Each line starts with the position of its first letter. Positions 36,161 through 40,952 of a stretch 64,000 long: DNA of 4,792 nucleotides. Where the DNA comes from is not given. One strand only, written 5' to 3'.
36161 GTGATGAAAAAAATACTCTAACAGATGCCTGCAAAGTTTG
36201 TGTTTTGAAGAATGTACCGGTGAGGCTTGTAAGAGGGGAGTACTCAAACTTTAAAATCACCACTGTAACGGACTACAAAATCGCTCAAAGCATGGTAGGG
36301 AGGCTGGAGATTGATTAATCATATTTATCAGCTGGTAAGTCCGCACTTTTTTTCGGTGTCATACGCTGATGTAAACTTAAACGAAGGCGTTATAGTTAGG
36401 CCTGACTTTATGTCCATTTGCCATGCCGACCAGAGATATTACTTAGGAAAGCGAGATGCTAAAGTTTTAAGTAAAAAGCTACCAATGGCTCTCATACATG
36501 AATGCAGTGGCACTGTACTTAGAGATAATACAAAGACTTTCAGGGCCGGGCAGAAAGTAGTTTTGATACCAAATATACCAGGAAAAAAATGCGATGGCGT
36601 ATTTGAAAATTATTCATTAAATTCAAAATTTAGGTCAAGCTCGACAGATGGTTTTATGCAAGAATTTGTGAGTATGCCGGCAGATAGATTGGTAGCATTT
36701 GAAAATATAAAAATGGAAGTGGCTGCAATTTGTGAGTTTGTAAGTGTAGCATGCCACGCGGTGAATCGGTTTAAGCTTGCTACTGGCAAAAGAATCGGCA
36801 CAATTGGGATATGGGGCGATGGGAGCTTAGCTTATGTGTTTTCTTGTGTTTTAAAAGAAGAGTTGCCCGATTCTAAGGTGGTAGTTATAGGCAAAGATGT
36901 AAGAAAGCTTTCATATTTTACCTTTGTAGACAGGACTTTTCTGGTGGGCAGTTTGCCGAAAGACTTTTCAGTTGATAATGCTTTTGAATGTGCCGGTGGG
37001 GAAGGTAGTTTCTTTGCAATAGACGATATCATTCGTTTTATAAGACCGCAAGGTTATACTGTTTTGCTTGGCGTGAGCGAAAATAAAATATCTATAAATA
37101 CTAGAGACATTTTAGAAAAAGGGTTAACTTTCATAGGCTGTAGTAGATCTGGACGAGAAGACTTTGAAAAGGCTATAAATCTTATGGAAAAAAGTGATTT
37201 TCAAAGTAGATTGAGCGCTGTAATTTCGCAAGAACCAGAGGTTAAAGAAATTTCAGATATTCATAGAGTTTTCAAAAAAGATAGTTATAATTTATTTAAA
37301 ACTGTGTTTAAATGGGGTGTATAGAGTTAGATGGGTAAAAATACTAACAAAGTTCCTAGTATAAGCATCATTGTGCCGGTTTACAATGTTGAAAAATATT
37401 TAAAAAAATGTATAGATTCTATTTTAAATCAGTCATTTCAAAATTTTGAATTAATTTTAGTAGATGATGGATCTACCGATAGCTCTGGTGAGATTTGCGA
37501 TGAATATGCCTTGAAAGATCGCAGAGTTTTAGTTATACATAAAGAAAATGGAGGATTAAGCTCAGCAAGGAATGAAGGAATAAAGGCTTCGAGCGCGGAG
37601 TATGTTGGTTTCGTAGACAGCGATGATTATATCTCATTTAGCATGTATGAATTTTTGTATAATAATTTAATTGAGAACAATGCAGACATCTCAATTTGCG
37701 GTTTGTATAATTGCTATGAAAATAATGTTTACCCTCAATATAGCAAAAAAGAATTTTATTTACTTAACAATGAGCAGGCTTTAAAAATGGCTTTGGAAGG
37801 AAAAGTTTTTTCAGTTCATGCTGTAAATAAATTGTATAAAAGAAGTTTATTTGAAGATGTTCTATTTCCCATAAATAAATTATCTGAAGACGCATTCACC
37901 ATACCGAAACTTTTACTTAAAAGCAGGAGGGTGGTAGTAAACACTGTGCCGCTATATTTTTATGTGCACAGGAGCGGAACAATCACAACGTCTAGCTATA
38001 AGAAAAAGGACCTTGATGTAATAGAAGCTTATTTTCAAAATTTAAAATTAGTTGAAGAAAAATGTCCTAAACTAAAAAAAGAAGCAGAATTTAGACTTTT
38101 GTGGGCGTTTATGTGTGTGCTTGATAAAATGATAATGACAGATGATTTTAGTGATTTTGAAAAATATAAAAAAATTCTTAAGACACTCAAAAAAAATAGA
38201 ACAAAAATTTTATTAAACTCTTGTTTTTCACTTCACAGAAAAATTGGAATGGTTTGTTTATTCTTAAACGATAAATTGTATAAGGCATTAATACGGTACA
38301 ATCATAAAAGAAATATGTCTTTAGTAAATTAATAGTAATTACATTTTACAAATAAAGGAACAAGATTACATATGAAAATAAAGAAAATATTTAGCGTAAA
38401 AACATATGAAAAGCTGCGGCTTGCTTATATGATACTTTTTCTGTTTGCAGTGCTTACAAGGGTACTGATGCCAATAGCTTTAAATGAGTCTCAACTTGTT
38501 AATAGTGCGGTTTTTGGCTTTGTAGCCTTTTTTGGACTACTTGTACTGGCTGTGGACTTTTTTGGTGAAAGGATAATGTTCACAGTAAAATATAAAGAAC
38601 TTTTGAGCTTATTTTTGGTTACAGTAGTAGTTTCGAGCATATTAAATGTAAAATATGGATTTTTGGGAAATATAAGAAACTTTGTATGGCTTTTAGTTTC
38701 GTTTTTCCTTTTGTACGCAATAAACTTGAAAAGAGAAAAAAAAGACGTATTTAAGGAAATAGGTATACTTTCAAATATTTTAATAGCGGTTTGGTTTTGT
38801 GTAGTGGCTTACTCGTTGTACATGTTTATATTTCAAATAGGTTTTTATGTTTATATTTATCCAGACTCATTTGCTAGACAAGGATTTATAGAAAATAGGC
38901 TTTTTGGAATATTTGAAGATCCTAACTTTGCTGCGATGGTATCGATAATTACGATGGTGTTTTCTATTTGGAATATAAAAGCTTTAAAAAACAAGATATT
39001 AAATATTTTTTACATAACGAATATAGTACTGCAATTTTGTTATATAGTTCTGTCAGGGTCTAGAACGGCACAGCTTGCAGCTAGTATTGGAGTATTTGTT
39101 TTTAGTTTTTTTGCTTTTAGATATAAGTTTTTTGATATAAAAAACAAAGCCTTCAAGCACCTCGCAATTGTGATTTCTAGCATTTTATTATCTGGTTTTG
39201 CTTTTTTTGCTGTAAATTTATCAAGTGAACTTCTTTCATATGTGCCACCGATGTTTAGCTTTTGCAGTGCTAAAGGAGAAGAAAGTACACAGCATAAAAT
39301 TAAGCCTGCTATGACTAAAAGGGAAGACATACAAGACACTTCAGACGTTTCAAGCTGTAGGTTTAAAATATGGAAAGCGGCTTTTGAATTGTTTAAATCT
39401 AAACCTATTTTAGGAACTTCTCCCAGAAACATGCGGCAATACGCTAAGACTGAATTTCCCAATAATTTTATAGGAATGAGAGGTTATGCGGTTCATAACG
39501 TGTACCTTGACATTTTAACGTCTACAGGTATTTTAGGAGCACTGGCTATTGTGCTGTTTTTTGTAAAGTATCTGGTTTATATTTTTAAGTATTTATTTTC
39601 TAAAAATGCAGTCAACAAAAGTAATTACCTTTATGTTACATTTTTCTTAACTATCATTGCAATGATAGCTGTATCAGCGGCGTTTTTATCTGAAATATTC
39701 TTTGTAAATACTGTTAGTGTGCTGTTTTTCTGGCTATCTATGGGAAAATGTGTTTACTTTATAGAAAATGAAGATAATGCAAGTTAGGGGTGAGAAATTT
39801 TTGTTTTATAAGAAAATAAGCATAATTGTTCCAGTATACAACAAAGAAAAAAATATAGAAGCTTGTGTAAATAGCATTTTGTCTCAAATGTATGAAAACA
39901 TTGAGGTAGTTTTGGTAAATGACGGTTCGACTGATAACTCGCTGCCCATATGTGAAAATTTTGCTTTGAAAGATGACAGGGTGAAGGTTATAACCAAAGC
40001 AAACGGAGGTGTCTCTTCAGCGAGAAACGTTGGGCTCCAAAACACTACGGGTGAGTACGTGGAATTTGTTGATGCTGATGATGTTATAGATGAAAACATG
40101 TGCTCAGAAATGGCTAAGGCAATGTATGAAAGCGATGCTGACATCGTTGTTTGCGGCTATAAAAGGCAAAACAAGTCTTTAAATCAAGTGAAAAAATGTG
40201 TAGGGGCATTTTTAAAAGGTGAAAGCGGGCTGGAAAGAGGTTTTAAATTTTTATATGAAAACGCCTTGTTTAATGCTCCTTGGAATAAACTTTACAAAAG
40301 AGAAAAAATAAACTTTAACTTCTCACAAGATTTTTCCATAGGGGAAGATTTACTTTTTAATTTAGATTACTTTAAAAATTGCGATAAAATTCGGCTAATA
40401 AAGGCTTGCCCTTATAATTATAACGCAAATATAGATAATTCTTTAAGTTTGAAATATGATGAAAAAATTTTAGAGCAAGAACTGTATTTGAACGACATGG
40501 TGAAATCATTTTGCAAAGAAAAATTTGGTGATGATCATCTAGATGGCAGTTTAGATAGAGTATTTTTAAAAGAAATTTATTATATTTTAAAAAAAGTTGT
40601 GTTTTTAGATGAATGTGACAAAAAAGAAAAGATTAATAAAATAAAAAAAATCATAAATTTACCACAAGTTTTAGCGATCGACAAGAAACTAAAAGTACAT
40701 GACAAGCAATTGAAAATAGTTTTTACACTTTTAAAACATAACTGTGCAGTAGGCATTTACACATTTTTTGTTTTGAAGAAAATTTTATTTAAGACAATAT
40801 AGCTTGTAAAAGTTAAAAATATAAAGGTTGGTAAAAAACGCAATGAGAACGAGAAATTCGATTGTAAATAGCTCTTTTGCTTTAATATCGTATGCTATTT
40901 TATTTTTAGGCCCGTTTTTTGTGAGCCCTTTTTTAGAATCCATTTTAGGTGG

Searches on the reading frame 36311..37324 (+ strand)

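Call 54: search_protein_families(library=pfam, proteins=[window:36311-37324:+], max_evalue=0.00001)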
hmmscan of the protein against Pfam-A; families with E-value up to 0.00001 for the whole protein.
window:36311-37324:+ (337 aa): 2 families
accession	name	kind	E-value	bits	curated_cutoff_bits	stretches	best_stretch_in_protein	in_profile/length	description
PF08240.17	ADH_N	-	1.8e-10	41.4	23.5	1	26-129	4-101/104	Alcohol dehydrogenase GroES-like domain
PF00107.32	ADH_zinc_N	-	3e-08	34.1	31.8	1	219-293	57-128/129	Zinc-binding dehydrogenase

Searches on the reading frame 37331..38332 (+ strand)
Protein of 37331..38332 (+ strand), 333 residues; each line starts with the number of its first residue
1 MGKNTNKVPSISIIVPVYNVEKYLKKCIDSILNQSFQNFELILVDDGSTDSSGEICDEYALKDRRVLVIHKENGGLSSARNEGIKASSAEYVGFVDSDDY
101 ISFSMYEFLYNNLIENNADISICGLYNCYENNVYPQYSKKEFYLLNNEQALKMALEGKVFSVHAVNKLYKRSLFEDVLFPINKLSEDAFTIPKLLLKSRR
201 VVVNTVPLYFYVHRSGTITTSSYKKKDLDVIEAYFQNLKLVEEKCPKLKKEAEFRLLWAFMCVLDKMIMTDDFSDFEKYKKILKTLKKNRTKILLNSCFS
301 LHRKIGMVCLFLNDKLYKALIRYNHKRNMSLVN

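Call 54: search_protein_families(library=pfam, proteins=[window:37331-38332:+], max_evalue=0.00001)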
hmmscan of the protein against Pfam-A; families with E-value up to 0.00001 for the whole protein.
window:37331-38332:+ (333 aa): 3 families
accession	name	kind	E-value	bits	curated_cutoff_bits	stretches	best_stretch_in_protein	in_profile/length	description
PF00535.33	Glycos_transf_2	-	1.1e-42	146.2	23.3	1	12-177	1-167/168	Glycosyl transferase family 2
PF10111.15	Glyco_tranf_2_2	-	1.9e-11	44.4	27.3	1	12-110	1-103/276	Glycosyltransferase like family 2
PF13641.12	Glyco_tranf_2_3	-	2.1e-11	44.7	27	1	9-206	1-206/230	Glycosyltransferase like family 2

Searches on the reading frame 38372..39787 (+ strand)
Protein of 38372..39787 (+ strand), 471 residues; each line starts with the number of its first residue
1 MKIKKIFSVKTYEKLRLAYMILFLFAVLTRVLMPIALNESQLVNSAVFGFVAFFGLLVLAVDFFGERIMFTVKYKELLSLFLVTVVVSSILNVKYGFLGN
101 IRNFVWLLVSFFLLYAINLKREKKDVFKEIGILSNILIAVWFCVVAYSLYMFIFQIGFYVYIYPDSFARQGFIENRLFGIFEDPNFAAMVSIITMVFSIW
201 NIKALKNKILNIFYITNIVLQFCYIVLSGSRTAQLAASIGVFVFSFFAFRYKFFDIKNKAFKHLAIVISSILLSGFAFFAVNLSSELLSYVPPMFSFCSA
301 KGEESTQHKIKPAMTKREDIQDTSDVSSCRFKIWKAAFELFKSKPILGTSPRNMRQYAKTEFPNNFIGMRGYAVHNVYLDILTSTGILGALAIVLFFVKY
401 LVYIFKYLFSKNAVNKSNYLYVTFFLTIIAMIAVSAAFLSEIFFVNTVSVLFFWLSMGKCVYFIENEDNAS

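Call 54: search_protein_families(library=pfam, proteins=[window:38372-39787:+], max_evalue=0.00001)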
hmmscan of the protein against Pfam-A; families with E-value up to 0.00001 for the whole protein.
window:38372-39787:+ (471 aa): 1 family
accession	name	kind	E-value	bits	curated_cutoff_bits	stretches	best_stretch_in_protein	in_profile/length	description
PF04932.20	Wzy_C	-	6.4e-20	71.9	31.7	1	218-393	3-148/149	O-Antigen ligase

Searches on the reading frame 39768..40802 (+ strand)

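Call 54: search_protein_families(library=pfam, proteins=[window:39768-40802:+], max_evalue=0.00001)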
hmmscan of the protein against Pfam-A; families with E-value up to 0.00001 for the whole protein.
window:39768-40802:+ (344 aa): 3 families
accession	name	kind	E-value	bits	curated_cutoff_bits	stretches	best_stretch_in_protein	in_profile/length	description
PF00535.33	Glycos_transf_2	-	5e-40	137.6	23.3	1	18-181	1-164/168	Glycosyl transferase family 2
PF10111.15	Glyco_tranf_2_2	-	2.7e-13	50.5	27.3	1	18-140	1-132/276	Glycosyltransferase like family 2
PF13641.12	Glyco_tranf_2_3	-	2.7e-12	47.6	27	1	17-148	3-138/230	Glycosyltransferase like family 2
